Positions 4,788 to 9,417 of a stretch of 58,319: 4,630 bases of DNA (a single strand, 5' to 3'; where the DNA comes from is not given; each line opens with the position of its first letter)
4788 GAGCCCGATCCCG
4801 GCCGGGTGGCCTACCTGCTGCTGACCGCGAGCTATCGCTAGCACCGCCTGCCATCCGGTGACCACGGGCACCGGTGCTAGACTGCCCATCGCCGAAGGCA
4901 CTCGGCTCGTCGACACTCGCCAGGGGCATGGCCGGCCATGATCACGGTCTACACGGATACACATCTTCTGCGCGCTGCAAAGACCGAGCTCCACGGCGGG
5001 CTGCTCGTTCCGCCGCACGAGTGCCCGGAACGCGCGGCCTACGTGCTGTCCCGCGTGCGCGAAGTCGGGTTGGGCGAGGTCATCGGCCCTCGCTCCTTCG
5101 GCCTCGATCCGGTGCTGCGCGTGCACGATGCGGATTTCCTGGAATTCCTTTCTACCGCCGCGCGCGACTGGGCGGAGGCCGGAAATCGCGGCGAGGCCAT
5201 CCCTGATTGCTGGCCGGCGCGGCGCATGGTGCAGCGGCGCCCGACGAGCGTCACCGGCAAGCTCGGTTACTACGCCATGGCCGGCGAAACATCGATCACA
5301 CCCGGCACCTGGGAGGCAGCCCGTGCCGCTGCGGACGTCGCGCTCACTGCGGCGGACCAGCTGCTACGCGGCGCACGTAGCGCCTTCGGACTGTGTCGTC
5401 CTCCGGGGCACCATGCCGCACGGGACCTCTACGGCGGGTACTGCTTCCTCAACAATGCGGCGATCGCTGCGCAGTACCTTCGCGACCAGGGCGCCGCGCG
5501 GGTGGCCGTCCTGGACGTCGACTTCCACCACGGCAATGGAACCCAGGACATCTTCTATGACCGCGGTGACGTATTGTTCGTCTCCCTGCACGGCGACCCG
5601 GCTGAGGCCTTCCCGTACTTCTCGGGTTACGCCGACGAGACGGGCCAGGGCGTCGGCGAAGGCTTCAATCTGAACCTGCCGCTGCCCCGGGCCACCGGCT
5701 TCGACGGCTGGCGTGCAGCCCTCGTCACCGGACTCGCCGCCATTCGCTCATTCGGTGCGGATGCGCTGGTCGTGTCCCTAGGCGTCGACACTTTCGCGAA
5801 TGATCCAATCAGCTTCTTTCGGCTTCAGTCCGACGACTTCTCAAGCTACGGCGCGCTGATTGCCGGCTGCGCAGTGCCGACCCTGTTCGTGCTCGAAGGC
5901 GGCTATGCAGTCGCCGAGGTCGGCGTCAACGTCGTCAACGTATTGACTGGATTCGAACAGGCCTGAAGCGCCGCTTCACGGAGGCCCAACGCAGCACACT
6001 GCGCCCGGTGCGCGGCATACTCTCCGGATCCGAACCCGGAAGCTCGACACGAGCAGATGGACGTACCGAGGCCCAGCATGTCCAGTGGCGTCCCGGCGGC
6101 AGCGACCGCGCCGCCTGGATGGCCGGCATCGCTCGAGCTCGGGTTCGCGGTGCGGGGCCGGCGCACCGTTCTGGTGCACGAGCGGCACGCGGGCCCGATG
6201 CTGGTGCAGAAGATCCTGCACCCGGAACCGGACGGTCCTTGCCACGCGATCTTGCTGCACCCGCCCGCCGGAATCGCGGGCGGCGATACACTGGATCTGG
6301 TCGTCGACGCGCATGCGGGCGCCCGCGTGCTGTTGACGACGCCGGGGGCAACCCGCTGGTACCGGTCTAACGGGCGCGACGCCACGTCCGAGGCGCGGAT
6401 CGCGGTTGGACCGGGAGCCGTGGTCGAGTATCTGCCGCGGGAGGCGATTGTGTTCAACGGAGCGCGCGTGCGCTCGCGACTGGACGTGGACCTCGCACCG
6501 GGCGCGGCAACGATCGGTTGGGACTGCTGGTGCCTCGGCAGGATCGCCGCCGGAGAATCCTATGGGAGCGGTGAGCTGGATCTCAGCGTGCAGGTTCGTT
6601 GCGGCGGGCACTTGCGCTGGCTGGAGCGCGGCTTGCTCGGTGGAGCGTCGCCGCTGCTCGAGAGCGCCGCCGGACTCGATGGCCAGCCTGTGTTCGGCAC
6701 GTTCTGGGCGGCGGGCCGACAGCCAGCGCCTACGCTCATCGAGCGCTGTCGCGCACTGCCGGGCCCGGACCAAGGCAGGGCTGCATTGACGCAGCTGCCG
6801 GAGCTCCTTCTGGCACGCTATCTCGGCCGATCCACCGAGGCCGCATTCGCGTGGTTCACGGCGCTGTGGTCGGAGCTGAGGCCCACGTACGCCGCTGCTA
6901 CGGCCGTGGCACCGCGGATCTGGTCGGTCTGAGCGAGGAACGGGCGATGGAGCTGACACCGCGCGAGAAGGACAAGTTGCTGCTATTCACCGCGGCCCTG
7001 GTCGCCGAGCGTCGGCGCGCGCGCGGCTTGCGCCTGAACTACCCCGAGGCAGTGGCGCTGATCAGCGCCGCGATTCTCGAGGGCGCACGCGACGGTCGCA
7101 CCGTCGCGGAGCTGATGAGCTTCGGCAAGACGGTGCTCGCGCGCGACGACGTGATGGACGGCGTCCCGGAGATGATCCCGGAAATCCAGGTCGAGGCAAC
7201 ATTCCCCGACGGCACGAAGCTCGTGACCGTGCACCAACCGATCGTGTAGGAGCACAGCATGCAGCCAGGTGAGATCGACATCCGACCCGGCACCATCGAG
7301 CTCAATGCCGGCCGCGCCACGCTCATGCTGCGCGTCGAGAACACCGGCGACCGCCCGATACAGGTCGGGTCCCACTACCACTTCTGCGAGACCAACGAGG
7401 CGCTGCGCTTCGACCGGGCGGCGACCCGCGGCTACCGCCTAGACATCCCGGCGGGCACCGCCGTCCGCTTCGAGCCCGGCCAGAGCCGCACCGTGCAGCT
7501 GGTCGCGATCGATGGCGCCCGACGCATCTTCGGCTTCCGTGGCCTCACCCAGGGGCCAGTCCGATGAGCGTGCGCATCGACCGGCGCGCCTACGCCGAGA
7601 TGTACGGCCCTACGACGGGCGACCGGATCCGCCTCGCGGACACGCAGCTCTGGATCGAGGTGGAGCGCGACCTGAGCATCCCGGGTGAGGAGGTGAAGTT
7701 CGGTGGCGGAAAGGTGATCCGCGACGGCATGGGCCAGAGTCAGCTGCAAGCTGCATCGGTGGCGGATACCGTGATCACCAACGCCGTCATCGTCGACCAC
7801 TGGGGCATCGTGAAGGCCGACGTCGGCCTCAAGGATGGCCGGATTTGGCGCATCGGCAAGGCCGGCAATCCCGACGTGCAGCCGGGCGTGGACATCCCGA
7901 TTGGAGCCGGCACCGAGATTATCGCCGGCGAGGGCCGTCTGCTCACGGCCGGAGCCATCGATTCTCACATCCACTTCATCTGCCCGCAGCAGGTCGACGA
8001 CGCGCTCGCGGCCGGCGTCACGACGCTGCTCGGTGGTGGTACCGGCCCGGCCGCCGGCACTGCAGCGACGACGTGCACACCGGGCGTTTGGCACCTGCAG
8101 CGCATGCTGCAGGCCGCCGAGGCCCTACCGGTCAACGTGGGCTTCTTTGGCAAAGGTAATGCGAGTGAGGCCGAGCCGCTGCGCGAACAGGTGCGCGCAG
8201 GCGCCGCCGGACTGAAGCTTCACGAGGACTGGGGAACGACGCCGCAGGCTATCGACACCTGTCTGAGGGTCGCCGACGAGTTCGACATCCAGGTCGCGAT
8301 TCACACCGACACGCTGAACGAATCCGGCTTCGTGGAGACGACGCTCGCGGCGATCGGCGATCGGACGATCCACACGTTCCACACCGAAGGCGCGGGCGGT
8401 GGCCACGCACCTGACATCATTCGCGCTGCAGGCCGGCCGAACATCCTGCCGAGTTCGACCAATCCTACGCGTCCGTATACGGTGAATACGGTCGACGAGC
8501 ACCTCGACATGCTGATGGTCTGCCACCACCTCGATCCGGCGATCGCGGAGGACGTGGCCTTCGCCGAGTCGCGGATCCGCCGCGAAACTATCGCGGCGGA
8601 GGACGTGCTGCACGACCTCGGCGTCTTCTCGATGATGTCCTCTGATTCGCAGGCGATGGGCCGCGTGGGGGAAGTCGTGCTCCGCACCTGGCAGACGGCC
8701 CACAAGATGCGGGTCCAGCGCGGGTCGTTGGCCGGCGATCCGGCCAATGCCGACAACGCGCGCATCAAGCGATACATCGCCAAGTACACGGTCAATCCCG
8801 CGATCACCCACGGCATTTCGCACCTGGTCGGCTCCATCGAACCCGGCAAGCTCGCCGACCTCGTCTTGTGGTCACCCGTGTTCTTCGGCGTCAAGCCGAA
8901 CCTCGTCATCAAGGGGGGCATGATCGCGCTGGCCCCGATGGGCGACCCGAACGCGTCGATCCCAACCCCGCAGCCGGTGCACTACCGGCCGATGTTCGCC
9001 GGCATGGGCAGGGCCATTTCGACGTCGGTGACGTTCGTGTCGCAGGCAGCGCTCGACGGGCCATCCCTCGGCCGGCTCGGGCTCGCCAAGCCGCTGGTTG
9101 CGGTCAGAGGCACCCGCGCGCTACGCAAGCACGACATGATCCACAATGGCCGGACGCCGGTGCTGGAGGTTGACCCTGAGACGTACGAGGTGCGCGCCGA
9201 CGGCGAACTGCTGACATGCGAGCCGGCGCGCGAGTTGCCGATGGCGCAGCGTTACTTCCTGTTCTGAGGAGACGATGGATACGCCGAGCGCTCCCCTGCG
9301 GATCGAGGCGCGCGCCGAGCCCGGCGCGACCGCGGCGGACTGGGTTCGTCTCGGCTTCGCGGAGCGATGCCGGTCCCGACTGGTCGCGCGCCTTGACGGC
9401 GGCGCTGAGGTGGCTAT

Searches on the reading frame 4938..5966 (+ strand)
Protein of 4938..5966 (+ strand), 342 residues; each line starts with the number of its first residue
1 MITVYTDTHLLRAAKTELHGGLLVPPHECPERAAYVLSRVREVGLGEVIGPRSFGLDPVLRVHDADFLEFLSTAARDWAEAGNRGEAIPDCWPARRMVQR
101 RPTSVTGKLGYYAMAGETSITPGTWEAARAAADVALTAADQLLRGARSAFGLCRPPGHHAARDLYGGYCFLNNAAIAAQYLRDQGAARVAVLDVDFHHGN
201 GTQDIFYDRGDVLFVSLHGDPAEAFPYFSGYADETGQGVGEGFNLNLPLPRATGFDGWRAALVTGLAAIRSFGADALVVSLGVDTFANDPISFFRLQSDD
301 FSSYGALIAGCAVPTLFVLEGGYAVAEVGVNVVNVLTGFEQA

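Call 51: search_protein_families(library=pfam, proteins=[window:4938-5966:+], max_evalue=0.00001)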
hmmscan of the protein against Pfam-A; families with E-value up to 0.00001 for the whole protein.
window:4938-5966:+ (342 aa): 1 family
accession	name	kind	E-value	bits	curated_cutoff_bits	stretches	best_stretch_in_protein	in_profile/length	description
PF00850.24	Hist_deacetyl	-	6e-71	239.6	27.9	1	28-336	3-295/298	Histone deacetylase domain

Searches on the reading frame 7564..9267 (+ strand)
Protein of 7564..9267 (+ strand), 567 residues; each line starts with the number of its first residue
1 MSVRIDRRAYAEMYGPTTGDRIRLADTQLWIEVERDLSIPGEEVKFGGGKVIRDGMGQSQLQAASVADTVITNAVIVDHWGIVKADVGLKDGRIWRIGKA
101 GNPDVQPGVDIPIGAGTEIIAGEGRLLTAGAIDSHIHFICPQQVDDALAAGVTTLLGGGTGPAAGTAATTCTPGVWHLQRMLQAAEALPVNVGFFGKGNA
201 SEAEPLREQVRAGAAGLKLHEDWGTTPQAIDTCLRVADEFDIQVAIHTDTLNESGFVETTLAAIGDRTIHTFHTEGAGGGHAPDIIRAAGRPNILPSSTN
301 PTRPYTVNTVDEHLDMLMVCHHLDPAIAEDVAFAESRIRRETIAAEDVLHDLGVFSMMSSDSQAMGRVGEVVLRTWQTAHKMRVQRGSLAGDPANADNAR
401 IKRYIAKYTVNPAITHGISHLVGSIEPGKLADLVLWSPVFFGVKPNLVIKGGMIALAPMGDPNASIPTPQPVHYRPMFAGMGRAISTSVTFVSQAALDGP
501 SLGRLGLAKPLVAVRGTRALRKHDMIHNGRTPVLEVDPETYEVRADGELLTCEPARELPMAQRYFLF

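Call 51: search_protein_families(library=pfam, proteins=[window:7564-9267:+], max_evalue=0.00001)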
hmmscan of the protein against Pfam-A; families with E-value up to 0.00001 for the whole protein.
window:7564-9267:+ (567 aa): 3 families
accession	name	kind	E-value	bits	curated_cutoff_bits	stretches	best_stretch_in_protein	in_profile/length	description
PF01979.26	Amidohydro_1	-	1.6e-81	274.7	25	1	127-454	2-340/345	Amidohydrolase family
PF00449.26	Urease_alpha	-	9.1e-55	184.6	23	1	4-120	2-121/121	Urease alpha-subunit, N-terminal domain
PF07969.17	Amidohydro_3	-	9.1e-09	35.7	29.7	0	303-446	317-454/472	Amidohydrolase family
